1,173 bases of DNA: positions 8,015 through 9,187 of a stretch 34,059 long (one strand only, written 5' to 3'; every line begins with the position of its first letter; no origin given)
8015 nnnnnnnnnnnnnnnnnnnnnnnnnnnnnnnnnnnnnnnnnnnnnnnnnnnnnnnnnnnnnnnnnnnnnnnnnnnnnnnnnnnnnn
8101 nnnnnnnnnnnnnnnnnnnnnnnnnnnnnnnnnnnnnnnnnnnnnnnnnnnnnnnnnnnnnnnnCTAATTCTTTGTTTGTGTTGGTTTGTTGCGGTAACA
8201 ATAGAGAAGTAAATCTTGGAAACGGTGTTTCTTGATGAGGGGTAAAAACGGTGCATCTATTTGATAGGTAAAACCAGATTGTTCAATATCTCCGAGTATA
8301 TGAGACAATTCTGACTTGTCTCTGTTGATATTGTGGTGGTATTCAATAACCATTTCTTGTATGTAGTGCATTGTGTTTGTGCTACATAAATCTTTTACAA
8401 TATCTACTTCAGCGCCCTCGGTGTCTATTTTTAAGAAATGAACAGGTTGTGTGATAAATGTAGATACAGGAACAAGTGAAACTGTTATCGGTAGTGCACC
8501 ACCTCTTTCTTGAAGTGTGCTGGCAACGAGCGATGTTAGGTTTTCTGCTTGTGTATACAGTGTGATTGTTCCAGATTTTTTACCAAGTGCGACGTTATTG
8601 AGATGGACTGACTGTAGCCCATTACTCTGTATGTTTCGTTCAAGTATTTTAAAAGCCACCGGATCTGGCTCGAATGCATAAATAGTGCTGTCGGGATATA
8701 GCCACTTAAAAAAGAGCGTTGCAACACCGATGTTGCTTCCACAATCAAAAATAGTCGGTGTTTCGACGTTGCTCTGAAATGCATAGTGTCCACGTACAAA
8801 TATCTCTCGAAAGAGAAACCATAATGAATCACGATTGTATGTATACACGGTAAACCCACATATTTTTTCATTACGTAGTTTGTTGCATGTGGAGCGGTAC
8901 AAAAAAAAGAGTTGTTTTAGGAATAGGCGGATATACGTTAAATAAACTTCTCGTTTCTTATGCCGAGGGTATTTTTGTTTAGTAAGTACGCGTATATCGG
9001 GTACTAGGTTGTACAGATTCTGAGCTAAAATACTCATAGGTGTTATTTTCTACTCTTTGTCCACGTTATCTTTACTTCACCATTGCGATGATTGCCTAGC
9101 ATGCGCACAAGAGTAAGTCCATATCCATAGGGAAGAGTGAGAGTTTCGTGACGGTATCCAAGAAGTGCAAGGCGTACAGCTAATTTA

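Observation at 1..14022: Methyltransferase-dense glycan assembly locus (7 SAM methyltransferases, 5 glycosyltransferases, flippase, Wzy_C-TPR protein) with no priming or sugar-activation genes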

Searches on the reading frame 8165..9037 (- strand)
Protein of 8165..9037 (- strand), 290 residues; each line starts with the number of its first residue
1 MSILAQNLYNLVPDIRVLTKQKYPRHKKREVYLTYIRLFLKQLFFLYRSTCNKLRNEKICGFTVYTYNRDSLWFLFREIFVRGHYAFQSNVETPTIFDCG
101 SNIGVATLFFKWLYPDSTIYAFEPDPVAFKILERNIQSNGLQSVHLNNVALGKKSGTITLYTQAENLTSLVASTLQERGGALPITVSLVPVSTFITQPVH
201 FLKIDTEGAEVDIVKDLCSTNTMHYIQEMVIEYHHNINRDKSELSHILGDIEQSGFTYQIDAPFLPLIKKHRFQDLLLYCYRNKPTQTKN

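Call 4: search_protein_families(library=pfam, proteins=[window:8165-9037:-], max_evalue=0.01)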
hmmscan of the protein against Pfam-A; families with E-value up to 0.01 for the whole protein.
window:8165-9037:- (290 aa): 1 family
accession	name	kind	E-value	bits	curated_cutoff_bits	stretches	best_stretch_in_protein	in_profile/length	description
PF05050.19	Methyltransf_21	-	2.8e-14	54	22.7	1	98-256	1-171/173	Methyltransferase FkbM domain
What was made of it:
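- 8165..9037 (-): g10, FkbM-family methyltransferase; a tailoring cassette found across phyla. PF05050 (call 4).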

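Call 8: search_protein_families(library=ncbifam, proteins=[window:8165-9037:-], max_evalue=0.001)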
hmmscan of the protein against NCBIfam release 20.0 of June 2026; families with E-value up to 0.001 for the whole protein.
window:8165-9037:- (290 aa): 1 family
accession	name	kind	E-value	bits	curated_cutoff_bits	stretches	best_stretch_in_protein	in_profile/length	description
TIGR01444.1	fkbM_fam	subfamily_domain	2.1e-28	99.6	37.7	1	95-234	1-143/143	FkbM family methyltransferase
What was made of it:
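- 8165..9037 (-): TIGR01444 99.6 bits (call 8).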

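Call 22: search_solved_structures(query=window:8165-9037:-, max_evalue=0.01)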
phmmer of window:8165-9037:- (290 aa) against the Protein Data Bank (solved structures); distinct sequences matched with E-value up to 0.01: 0.

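Call 59: find_homologous_proteins(query=window:8165-9037:-, max_evalue=0.00001)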
Query window:8165-9037:- (290 aa): 608 proteins with E <= 0.00001 among 1066 candidates; the best 120 are listed.
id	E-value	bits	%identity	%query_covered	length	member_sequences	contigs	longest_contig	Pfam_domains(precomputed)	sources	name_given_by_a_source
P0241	3.4e-194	662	100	100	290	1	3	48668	PF05050.20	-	-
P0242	3.0e-161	554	82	100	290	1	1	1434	PF05050.20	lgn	-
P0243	8.9e-98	346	54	99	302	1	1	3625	PF05050.20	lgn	-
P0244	2.1e-93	331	53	91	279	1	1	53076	PF05050.20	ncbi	-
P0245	1.6e-87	312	53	97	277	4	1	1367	PF05050.20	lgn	-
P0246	3.6e-69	252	42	94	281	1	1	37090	PF05050.20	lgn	-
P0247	2.2e-67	246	44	91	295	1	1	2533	PF05050.20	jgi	jgi:FkbM family methyltransferase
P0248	5.9e-65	238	44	96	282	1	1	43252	PF05050.20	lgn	-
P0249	9.5e-64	234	44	97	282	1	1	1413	PF05050.20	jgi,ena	-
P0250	1.0e-63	234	44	93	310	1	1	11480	PF05050.20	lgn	-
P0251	1.4e-63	233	45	92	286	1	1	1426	PF05050.20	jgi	jgi:FkbM family methyltransferase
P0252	3.9e-63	232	42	96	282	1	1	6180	PF05050.20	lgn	-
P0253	6.4e-63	231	42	93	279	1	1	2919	PF05050.20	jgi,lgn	-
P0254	7.0e-63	231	43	91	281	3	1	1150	PF05050.20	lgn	-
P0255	8.2e-63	231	44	93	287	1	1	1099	PF05050.20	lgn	-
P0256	2.5e-62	229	43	98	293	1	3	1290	PF05050.20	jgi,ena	-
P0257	4.7e-62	228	43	97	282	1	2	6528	PF05050.20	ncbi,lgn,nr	ncbi:MAG: FkbM family methyltransferase [Methanobacteriaceae archaeon]|nr:FkbM family methyltransfer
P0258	1.1e-61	227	41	96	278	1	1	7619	PF05050.20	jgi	-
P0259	1.1e-61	227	41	93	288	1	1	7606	PF05050.20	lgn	-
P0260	1.4e-61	227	41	96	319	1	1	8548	PF05050.20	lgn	-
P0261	1.9e-61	226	43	94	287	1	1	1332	PF05050.20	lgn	-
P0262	2.3e-61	226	42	90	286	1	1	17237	PF05050.20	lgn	-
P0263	8.5e-61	224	41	95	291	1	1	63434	PF05050.20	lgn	-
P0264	1.0e-60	224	40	95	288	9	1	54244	PF05050.20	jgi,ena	-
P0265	1.3e-60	224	43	95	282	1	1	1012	PF05050.20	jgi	jgi:FkbM family methyltransferase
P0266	1.4e-60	224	41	95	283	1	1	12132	PF05050.20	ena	-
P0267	2.6e-60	223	42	95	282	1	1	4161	PF05050.20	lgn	-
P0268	2.9e-60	223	43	90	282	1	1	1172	PF05050.20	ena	-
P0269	4.5e-60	222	43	91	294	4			PF05050.20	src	-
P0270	5.7e-60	222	41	95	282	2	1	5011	PF05050.20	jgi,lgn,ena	-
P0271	5.8e-60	222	40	91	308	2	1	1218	PF05050.20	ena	-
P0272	7.2e-60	221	41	95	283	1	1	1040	PF05050.20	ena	-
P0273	8.9e-60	221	42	94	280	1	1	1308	PF05050.20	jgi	-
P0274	1.2e-59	221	41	92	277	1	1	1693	PF05050.20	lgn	-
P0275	1.3e-59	220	42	91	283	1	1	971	PF05050.20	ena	-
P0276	1.6e-59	220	42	95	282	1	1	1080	PF05050.20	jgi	-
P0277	2.4e-59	220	42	92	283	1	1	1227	PF05050.20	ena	-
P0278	2.8e-59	219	41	95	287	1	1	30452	PF05050.20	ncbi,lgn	-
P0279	3.4e-59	219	42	95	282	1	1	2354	PF05050.20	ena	-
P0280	4.3e-59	219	41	95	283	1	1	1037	PF05050.20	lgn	-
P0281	4.4e-59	219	42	87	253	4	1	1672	PF05050.20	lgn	-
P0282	5.1e-59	218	42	91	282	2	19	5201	PF05050.20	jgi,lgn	jgi:FkbM family methyltransferase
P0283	1.1e-58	217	40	93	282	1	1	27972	PF05050.20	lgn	-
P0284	1.1e-58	217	41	94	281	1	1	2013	PF05050.20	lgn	-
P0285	1.2e-58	217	41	91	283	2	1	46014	PF05050.20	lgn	-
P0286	1.3e-58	217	45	80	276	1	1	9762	PF05050.20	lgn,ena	-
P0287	1.5e-58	217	40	94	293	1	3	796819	PF05050.20,PF02475.24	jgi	jgi:FkbM family methyltransferase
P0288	1.8e-58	217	41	91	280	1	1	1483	PF05050.20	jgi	jgi:FkbM family methyltransferase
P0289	1.9e-58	217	41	91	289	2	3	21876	PF05050.20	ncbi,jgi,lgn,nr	ncbi:MAG: hypothetical protein CV090_06315 [Nitrospira sp. WS238]|nr:hypothetical protein [Nitrospir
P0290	3.1e-58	216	41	99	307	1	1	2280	PF05050.20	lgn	-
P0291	3.2e-58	216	41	91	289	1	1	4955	PF05050.20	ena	-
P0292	3.6e-58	216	41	94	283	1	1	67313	PF05050.20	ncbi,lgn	ncbi:MAG: FkbM family methyltransferase [Candidatus Aminicenantaceae bacterium]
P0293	4.0e-58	215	41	95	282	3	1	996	PF05050.20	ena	-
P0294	4.4e-58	215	38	100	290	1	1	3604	PF05050.20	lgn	-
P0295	4.4e-58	215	39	96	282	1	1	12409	PF05050.20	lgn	-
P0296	9.6e-58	214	44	79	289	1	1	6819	PF05050.20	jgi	-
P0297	1.0e-57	214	38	96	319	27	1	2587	PF05050.20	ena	-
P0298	1.3e-57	214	43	88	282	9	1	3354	PF05050.20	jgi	jgi:FkbM family methyltransferase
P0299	1.7e-57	213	39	96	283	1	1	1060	PF05050.20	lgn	-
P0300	2.3e-57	213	43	84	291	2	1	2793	PF05050.20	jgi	jgi:FkbM family methyltransferase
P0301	3.8e-57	212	41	90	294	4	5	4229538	PF05050.20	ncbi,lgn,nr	ncbi:MAG: Methyltransferase FkbM family [Nitrospira sp.]|nr:MAG: Methyltransferase FkbM family [Nitr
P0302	4.7e-57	212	41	82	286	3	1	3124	PF05050.20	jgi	jgi:FkbM family methyltransferase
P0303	5.5e-57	212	40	95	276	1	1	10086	PF05050.20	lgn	-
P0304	8.2e-57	211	40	94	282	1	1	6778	PF05050.20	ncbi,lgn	-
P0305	8.6e-57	211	41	93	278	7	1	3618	PF05050.20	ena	-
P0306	1.0e-56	211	41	91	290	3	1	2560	PF05050.20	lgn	-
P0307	1.1e-56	211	41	96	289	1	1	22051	PF05050.20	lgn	-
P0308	1.1e-56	211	39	95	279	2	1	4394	PF05050.20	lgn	-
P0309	1.1e-56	211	41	91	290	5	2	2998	PF05050.20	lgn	-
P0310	1.1e-56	211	41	91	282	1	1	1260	PF05050.20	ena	-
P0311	1.9e-56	210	41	85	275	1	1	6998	PF05050.20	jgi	jgi:FkbM family methyltransferase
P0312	1.9e-56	210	40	95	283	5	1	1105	PF05050.20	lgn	-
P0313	2.0e-56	210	41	91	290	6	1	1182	PF05050.20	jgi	jgi:FkbM family methyltransferase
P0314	3.5e-56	209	41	91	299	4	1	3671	PF05050.20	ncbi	-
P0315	5.8e-56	208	40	91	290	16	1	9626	PF05050.20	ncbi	ncbi:MAG: FkbM family methyltransferase [Nitrospira sp.]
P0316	6.4e-56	208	41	82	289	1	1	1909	PF05050.20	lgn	-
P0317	8.3e-56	208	40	91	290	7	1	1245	PF05050.20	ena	-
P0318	8.6e-56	208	42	92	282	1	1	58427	PF05050.20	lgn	-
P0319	1.4e-55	207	39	95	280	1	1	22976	PF05050.20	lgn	-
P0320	1.4e-55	207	40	96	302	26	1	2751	PF05050.20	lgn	-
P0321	1.9e-55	207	42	80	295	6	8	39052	PF05050.20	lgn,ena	-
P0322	2.0e-55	207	40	98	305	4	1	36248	PF05050.20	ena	-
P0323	2.3e-55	206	39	96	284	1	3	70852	PF05050.20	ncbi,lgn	-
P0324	2.5e-55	206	42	78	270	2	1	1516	PF05050.20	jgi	jgi:FkbM family methyltransferase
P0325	2.6e-55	206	42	83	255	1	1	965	PF05050.20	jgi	jgi:FkbM family methyltransferase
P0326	2.6e-55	206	41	91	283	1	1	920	PF05050.20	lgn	-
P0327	2.7e-55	206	40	91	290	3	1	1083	PF05050.20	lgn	-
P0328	5.0e-55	205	44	78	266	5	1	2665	PF05050.20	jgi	-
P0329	5.4e-55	205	46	72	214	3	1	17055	PF05050.20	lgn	-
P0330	5.7e-55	205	40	89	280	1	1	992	PF05050.20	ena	-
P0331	6.0e-55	205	44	81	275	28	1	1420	PF05050.20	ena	-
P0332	6.2e-55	205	37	97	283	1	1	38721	PF05050.20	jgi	jgi:FkbM family methyltransferase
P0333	6.3e-55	205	39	78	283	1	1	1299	PF05050.20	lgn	-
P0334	6.9e-55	205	37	96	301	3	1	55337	PF05050.20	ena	-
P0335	7.3e-55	205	39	96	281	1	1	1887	PF05050.20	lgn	-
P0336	7.3e-55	205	45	78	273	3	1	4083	PF05050.20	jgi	jgi:FkbM family methyltransferase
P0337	7.4e-55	205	41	91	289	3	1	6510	PF05050.20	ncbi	-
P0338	8.0e-55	205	44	79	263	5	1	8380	PF05050.20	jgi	jgi:FkbM family methyltransferase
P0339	8.8e-55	205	43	79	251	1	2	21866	PF05050.20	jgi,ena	-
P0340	9.0e-55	205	39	84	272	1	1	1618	PF05050.20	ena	-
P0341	9.6e-55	204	40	91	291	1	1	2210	PF05050.20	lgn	-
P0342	1.1e-54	204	39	98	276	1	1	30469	PF05050.20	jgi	jgi:FkbM family methyltransferase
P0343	1.1e-54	204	39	92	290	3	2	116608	PF05050.20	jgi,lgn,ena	-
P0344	1.1e-54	204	41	81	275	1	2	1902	PF05050.20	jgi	jgi:FkbM family methyltransferase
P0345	1.3e-54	204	40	93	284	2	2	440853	PF05050.20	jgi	jgi:FkbM family methyltransferase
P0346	1.4e-54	204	39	99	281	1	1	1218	PF05050.20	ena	-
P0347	1.5e-54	204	44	79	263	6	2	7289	PF05050.20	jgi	jgi:FkbM family methyltransferase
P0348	2.1e-54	203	44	78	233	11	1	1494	PF05050.20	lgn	-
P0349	2.3e-54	203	43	81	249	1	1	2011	PF05050.20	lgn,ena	-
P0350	2.6e-54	203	43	79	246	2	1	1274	PF05050.20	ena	-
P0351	2.9e-54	203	39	94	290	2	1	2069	PF05050.20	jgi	-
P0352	3.1e-54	203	43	79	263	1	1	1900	PF05050.20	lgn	-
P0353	3.9e-54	202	42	78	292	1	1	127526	PF05050.20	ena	-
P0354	4.0e-54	202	44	77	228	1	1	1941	PF05050.20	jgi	-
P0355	4.1e-54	202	38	92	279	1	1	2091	PF05050.20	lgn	-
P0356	4.1e-54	202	38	96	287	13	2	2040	PF05050.20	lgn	-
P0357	4.2e-54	202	45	81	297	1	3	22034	PF05050.20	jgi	jgi:FkbM family methyltransferase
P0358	4.4e-54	202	39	91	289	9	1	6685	PF05050.20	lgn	-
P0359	4.8e-54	202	41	93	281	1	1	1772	PF05050.20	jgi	jgi:FkbM family methyltransferase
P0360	5.6e-54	202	42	82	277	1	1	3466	PF05050.20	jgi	jgi:FkbM family methyltransferase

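Call 61: search_solved_structures(query=A3, max_evalue=1)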
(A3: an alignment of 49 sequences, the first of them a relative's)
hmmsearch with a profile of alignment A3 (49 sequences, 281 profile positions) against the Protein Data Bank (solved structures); distinct sequences matched with E-value up to 1: 4.
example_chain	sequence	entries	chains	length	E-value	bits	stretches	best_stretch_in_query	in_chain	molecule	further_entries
3a27_A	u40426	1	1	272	0.0021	20.8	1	72-141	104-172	Uncharacterized protein MJ1557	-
2py6_A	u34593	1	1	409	0.01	18.6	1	89-213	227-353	Methyltransferase FkbM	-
3k6r_A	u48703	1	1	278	0.014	18.1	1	85-139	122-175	putative transferase PH0793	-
3a25_A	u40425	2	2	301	0.016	17.9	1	85-139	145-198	Uncharacterized protein PH0793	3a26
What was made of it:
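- Tried and rejected: A profile search with 49 FkbM homologs gave only marginal hits, namely the uncharacterised FkbM structure 2PY6 and Trm5/TYW2-like proteins (call 61).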

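Call 63: find_encoding_contigs(protein=P0301, flank=8000, max_places=1)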
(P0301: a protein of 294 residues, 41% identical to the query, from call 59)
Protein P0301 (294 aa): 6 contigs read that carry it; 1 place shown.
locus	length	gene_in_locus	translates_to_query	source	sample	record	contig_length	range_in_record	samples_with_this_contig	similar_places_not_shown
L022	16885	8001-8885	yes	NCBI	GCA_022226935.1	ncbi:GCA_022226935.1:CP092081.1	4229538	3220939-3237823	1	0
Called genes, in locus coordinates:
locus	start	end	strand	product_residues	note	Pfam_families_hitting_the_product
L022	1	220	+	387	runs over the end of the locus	PF00535:Glycos_transf_2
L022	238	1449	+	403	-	PF13439:Glyco_transf_4, PF20706:GT4-conflict, PF00534:Glycos_transf_1, PF13692:Glyco_trans_1_4, PF13524:Glyco_trans_1_2 (weak)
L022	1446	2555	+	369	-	PF13439:Glyco_transf_4, PF13579:Glyco_trans_4_4, PF20706:GT4-conflict (faint), PF00534:Glycos_transf_1, PF13692:Glyco_trans_1_4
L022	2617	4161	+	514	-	PF01943:Polysacc_synt, PF13440:Polysacc_synt_3, PF03023:MurJ (weak)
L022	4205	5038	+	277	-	PF13641:Glyco_tranf_2_3, PF00535:Glycos_transf_2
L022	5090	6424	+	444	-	PF09861:Lar_N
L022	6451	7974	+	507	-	PF13231:PMT_2 (weak)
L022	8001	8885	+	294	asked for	PF05050:Methyltransf_21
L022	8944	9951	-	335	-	PF12697:Abhydrolase_6, PF00561:Abhydrolase_1, PF00975:Thioesterase (weak), PF12146:Hydrolase_4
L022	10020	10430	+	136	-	-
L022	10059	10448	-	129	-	PF07238:PilZ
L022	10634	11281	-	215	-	PF13417:GST_N_3, PF13409:GST_N_2 (weak)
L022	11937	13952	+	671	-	PF02554:CstA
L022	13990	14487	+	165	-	PF04461:YajQ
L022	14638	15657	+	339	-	PF14870:PSII_BNR (faint), PF25852:DUF6242_C (weak), PF15902:Sortilin-Vps10, PF02012:BNR (faint), PF15902:Sortilin-Vps10 (weak)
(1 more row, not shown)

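Call 64: find_encoding_contigs(protein=P0292, flank=8000, max_places=1)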
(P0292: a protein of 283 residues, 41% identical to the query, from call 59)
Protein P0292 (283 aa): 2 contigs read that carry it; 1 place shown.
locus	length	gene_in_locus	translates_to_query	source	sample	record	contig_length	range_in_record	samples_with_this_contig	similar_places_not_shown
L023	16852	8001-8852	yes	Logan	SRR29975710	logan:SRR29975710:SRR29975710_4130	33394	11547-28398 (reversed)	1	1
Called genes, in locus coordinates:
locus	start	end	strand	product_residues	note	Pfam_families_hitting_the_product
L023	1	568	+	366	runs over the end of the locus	PF00534:Glycos_transf_1, PF13692:Glyco_trans_1_4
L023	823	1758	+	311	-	PF04055:Radical_SAM (weak), PF13186:SPASM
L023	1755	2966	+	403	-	PF13439:Glyco_transf_4, PF13579:Glyco_trans_4_4, PF00534:Glycos_transf_1, PF13692:Glyco_trans_1_4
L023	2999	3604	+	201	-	PF13578:Methyltransf_24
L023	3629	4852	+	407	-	PF13439:Glyco_transf_4, PF13477:Glyco_trans_4_2 (faint), PF13579:Glyco_trans_4_4 (weak), PF20706:GT4-conflict (weak), PF00534:Glycos_transf_1, PF13692:Glyco_trans_1_4, PF13524:Glyco_trans_1_2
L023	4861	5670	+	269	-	PF13489:Methyltransf_23, PF13847:Methyltransf_31, PF08241:Methyltransf_11, PF08242:Methyltransf_12, PF13649:Methyltransf_25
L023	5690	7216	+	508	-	PF01943:Polysacc_synt, PF01554:MatE (weak)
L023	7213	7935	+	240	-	PF05891:Methyltransf_PK (faint), PF13489:Methyltransf_23, PF01209:Ubie_methyltran, PF13649:Methyltransf_25, PF13847:Methyltransf_31, PF08241:Methyltransf_11, PF08242:Methyltransf_12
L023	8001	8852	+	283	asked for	PF05050:Methyltransf_21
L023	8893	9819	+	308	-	PF00535:Glycos_transf_2, PF10111:Glyco_tranf_2_2, PF13641:Glyco_tranf_2_3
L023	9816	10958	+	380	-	PF13439:Glyco_transf_4, PF13477:Glyco_trans_4_2, PF00534:Glycos_transf_1, PF13692:Glyco_trans_1_4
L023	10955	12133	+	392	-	PF13439:Glyco_transf_4, PF13579:Glyco_trans_4_4, PF00534:Glycos_transf_1, PF13692:Glyco_trans_1_4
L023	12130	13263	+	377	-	PF13439:Glyco_transf_4, PF13579:Glyco_trans_4_4 (weak), PF20706:GT4-conflict, PF00534:Glycos_transf_1, PF13692:Glyco_trans_1_4, PF13524:Glyco_trans_1_2 (faint)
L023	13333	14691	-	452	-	PF04932:Wzy_C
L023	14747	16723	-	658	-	PF02706:Wzz, PF13807:GNVR, PF01656:CbiA (weak), PF13614:AAA_31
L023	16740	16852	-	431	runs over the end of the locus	PF11741:AMIN (faint), PF02563:Poly_export, PF10531:SLBB, PF22461:SLBB_2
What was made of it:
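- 8165..9037 (-): Homologs at 40-45% identity in Nitrospira, Methanobacteriaceae and Aminicenantaceae (call 59); the two contexts examined are both glycan loci (calls 63, 64).
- On Wzx/Wzy-dependent glycan assembly pathway: Compare L023, which has one (call 64).
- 10. g10 homologs in Nitrospira and an Aminicenantaceae-type contig are embedded in GT/flippase loci (calls 63, 64).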

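Call 68: predict_structure(alignment_id=A3)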
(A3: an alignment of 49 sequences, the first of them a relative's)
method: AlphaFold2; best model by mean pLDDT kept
length: 290 residues; sequences in the alignment: 49
mean_pLDDT: 91.5   pTM: 0.91
mean pLDDT of the five models: 91.5, 91.1, 91.0, 90.8, 90.5
residues with pLDDT >= 90: 208; 70-90: 63; 50-70: 19; < 50: 0
segments of 3 or more residues with pLDDT < 50: none
pLDDT, mean of each block of 10 residues (from residue 1): 82 93 96 95 70 84 93 95 96 98 98 98 96 98 98 96 74 83 95 97 95 97 97 88 95 97 82 92 75
secondary structure, 60 per line:
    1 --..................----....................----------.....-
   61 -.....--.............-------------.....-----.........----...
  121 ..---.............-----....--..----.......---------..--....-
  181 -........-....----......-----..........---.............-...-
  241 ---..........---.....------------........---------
elements in order: H3-20 H25-44 E55-59 E62-66 H69-81 E95-99 H105-113 E118-122 H126-138 E144-147 E156-162 H176-179 E182-189 H191-194 E199-204 H210-219 E226-235 H244-253 E257-261 E274-281

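Call 70: fold_search(model_id=the predicted structure, library=pdb)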
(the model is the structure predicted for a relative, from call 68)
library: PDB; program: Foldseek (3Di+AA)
matches with E <= 10: 1935; with E <= 0.001: 692
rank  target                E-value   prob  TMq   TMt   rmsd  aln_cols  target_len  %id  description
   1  2b3t_A                1.7e-07  1.00  0.39  0.40  12.0       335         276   11  Structure of complex between E. coli translation termination factor RF1 and the PrmC methyltransferase (released 2006-01-24)
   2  7mq8_SD               1.8e-07  1.00  0.40  0.47   8.1       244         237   13  Cryo-EM structure of the human SSU processome, state pre-A1 (released 2021-09-22)
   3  3e05_D                2.0e-07  1.00  0.38  0.55   9.4       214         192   12  CRYSTAL STRUCTURE OF Precorrin-6y C5,15-methyltransferase FROM Geobacter metallireducens GS-15 (released 2008-08-12)
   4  7mq8_SC               2.2e-07  1.00  0.40  0.48   7.3       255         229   12  Cryo-EM structure of the human SSU processome, state pre-A1 (released 2021-09-22)
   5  3e05_H                2.9e-07  1.00  0.39  0.57   6.9       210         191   11  CRYSTAL STRUCTURE OF Precorrin-6y C5,15-methyltransferase FROM Geobacter metallireducens GS-15 (released 2008-08-12)
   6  7mqa_SD               2.9e-07  1.00  0.40  0.47   8.1       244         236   13  Cryo-EM structure of the human SSU processome, state post-A1 (released 2021-09-22)
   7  3e05_B                3.9e-07  1.00  0.38  0.54   9.2       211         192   12  CRYSTAL STRUCTURE OF Precorrin-6y C5,15-methyltransferase FROM Geobacter metallireducens GS-15 (released 2008-08-12)
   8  3a27                  4.4e-07  1.00  0.44  0.55   5.6       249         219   13  Crystal structure of M. jannaschii TYW2 in complex with AdoMet (released 2009-09-15)
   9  3e05_G                5.0e-07  1.00  0.35  0.51   9.4       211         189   13  CRYSTAL STRUCTURE OF Precorrin-6y C5,15-methyltransferase FROM Geobacter metallireducens GS-15 (released 2008-08-12)
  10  3mti_A                5.6e-07  1.00  0.40  0.65   5.7       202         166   12  The Crystal Structure of a rRNA Methylase from Streptococcus thermophilus to 1.95A (released 2010-05-12)
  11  3e05_C                7.1e-07  1.00  0.41  0.60   6.7       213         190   11  CRYSTAL STRUCTURE OF Precorrin-6y C5,15-methyltransferase FROM Geobacter metallireducens GS-15 (released 2008-08-12)
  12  3e05_E                7.1e-07  1.00  0.37  0.54   9.1       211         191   12  CRYSTAL STRUCTURE OF Precorrin-6y C5,15-methyltransferase FROM Geobacter metallireducens GS-15 (released 2008-08-12)
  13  3e05_F                8.0e-07  1.00  0.37  0.54   8.9       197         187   12  CRYSTAL STRUCTURE OF Precorrin-6y C5,15-methyltransferase FROM Geobacter metallireducens GS-15 (released 2008-08-12)
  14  1uwv                  9.1e-07  1.00  0.45  0.33   7.4       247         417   12  Crystal Structure of RumA, the iron-sulfur cluster containing E. coli 23S Ribosomal RNA 5-Methyluridine Methyltransferas (released 2004-03-18)
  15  5xj1                  1.1e-06  1.00  0.46  0.31   4.8       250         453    9  Crystal structure of spRlmCD (released 2017-11-01)
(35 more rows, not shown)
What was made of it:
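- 8165..9037 (-): AF2 model pLDDT 91.5 with a class I Rossmann MT fold (calls 68, 70).
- On Class I SAM-dependent methyltransferases: The g10 model has the class I fold (calls 68, 70).
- The g10 fold matches generic RNA and small-molecule methyltransferases (call 70). The g10 fold search returns RNA and small-molecule methyltransferases (call 70).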

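Call 76: search_protein_families(library=padloc, proteins=[window:8165-9037:-], max_evalue=0.001)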
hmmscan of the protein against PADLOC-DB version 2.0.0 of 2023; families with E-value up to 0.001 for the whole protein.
window:8165-9037:- (290 aa): 0 families
